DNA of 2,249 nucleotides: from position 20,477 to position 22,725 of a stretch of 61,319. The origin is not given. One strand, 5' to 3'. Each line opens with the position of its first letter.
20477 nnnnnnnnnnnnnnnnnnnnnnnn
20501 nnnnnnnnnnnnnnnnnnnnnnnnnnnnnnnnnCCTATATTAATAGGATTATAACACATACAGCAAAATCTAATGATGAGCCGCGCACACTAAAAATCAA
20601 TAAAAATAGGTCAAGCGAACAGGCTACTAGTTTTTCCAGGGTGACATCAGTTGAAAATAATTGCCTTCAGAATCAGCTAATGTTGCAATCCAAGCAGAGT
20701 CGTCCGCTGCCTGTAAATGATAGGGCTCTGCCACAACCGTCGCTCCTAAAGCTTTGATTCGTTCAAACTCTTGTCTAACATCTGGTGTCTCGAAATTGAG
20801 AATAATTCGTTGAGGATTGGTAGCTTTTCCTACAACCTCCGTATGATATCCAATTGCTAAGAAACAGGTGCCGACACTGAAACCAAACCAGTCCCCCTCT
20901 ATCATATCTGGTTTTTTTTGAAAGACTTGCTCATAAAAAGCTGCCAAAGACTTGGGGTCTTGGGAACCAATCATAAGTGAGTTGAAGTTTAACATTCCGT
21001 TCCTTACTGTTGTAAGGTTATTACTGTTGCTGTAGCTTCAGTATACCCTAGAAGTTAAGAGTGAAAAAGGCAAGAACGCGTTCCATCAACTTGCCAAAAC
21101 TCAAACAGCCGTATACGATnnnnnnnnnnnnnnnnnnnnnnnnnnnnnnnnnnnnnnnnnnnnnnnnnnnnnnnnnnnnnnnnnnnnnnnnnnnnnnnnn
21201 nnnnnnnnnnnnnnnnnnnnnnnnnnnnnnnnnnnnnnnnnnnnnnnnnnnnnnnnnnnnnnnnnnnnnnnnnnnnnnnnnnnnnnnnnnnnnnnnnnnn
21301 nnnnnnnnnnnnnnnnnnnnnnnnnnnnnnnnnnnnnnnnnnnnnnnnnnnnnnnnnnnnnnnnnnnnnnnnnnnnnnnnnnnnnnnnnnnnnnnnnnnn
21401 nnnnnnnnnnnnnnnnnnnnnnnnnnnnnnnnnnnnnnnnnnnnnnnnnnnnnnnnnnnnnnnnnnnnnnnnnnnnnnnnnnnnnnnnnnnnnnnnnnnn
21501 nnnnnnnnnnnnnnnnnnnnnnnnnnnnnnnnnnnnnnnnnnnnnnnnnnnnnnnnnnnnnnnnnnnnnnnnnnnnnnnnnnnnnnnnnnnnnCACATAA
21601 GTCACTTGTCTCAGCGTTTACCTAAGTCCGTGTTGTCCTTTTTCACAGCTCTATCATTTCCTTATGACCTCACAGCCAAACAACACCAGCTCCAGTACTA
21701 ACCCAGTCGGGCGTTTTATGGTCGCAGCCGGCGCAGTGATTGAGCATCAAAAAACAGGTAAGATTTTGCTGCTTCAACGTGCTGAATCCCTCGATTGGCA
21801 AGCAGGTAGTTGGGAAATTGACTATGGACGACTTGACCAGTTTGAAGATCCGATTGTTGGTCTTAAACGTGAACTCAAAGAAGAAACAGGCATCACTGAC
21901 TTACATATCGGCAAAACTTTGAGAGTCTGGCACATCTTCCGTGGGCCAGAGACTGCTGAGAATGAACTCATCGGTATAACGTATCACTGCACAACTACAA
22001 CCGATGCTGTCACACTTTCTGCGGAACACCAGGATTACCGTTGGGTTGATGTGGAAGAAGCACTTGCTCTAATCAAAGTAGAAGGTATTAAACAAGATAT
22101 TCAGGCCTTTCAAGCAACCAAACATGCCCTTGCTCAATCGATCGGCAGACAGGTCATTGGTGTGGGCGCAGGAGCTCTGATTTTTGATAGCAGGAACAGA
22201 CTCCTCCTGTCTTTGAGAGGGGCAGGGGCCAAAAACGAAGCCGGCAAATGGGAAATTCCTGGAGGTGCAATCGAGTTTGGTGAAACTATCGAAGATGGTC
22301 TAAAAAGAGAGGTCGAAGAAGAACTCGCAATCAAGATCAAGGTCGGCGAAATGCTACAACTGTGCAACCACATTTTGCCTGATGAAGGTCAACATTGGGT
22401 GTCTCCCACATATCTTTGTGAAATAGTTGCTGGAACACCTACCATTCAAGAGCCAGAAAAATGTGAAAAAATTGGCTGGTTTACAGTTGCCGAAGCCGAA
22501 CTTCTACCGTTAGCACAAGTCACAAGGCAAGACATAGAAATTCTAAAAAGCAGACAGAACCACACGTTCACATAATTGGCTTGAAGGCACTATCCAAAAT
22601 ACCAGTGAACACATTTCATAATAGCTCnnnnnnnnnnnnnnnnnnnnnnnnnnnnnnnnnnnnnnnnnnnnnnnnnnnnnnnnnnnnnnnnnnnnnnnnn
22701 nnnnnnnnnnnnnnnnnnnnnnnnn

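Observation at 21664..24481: Nudix-Nudix / P-loop kinase / HAD phosphatase / macro-domain gene string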

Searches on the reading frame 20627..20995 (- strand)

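Call 3: search_protein_families(library=pfam, proteins=[window:20627-20995:-], max_evalue=0.01)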
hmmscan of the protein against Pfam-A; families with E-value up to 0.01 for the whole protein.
window:20627-20995:- (122 aa): 2 families
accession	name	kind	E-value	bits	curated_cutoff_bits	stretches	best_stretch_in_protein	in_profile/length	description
PF18029.7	Glyoxalase_6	-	1.9e-10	41.8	23.6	1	8-116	3-105/106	Glyoxalase-like domain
PF00903.31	Glyoxalase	-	0.0049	17.7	20.6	1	4-93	2-101/121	Glyoxalase/Bleomycin resistance protein/Dioxygenase superfamily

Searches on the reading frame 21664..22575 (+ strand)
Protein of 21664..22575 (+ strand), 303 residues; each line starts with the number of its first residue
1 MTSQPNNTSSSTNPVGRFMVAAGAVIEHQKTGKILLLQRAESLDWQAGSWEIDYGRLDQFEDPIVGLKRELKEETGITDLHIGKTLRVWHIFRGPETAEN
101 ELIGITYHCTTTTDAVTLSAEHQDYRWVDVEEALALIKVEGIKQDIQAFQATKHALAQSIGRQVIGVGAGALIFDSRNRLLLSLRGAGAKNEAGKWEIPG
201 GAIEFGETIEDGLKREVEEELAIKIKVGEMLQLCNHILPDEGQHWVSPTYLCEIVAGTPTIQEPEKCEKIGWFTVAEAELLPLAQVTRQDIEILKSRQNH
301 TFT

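Call 3: search_protein_families(library=pfam, proteins=[window:21664-22575:+], max_evalue=0.01)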
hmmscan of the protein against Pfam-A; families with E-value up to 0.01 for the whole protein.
window:21664-22575:+ (303 aa): 4 families
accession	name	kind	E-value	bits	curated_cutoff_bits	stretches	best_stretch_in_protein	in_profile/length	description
PF00293.34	NUDIX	-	1.1e-37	129.4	21.1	2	167-285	4-125/134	NUDIX domain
PF14815.12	NUDIX_4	-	3.8e-12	46.4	35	2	171-289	3-109/113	NUDIX domain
PF13869.12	NUDIX_2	-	4.7e-05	23.3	27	0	19-79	45-99/188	Nucleotide hydrolase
PF22327.2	Nudt16-like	-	0.0002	21.8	27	0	194-227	33-67/161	U8 snoRNA-decapping enzyme-like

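Call 4: search_protein_families(library=ncbifam, proteins=[window:21664-22575:+], max_evalue=0.01)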
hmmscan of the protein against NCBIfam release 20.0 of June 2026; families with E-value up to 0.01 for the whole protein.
window:21664-22575:+ (303 aa): 27 families (the best 25 are shown)
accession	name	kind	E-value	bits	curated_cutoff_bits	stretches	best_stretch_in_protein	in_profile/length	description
NF006530.0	PRK08999.1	equivalog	3.8e-26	91.9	245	2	165-241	6-80/315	Nudix family hydrolase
TIGR00586.1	mutt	equivalog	1.5e-23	83.3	97.9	2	170-279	9-112/129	8-oxo-dGTP diphosphatase MutT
NF007834.0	PRK10546.1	equivalog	3e-21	75.6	156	2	171-284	8-115/135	pyrimidine (deoxy)nucleoside triphosphate diphosphatase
NF008044.0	PRK10776.1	equivalog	8.6e-21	74.2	148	2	171-270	9-105/130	8-oxo-dGTP diphosphatase MutT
NF006961.0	PRK09438.1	equivalog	5e-14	52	103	1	25-152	13-148/151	dihydroneopterin triphosphate diphosphatase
NF001938.0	PRK00714.1-5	equivalog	4.7e-13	48.9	116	2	22-107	16-104/172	RNA pyrophosphohydrolase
NF041652.1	Nud_hyd_Dein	equivalog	1e-12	48.5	200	2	166-258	13-106/152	Nudix hydrolase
NF012016.0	PRK15472.1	equivalog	1.3e-12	47.7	95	2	193-230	30-67/141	nucleoside triphosphatase NudI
NF001936.0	PRK00714.1-3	equivalog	1.1e-09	38.3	118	2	30-103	21-90/155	RNA pyrophosphohydrolase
NF001937.0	PRK00714.1-4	equivalog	1.2e-08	34.8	139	2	191-232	28-69/161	RNA pyrophosphohydrolase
NF011963.0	PRK15434.1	subfamily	2.9e-08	33.6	146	1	25-139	23-140/159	GDP-mannose mannosyl hydrolase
NF003788.0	PRK05379.1-5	equivalog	3e-07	30.1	354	1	168-278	215-329/351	bifunctional nicotinamide-nucleotide adenylyltransferase/Nudix hydroxylase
NF001935.0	PRK00714.1-2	equivalog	1.1e-06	28.3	259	0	191-226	28-63/183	RNA pyrophosphohydrolase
NF011922.0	PRK15393.1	equivalog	2.4e-06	27.3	152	1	22-133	40-147/182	NUDIX hydrolase YfcD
NF052459.1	OxoGTPPhMutT1Mycb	equivalog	3.1e-06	26.5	475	1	20-141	2-117/292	8-oxo-(d)GTP phosphatase MutT1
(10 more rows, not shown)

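Call 68: search_protein_families(library=phrogs, proteins=[window:21664-22575:+], max_evalue=0.001)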
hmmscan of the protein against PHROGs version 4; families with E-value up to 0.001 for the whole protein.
window:21664-22575:+ (303 aa): 8 families
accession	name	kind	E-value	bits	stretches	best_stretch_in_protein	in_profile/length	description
phrog_1198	-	other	1.8e-37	130.5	2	167-282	39-154/253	MutT/NUDIX hydrolase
phrog_19657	-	other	1.1e-13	52.6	1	186-236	51-101/176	nudix hydrolase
phrog_25541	-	unknown function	2.7e-12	47.7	1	191-291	93-194/210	-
phrog_15528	-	head and packaging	1.7e-11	44.3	2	188-277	537-622/794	portal protein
phrog_1185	-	other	8.6e-11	42.8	1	174-228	155-213/301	nudix hydrolase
phrog_6216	-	unknown function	2.9e-09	37.2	1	24-161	5-125/545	-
phrog_10313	-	other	3.8e-06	27.8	0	191-279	35-122/159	nudix hydrolase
phrog_9999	-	other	0.00017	22.5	1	198-254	57-112/186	nudix hydrolase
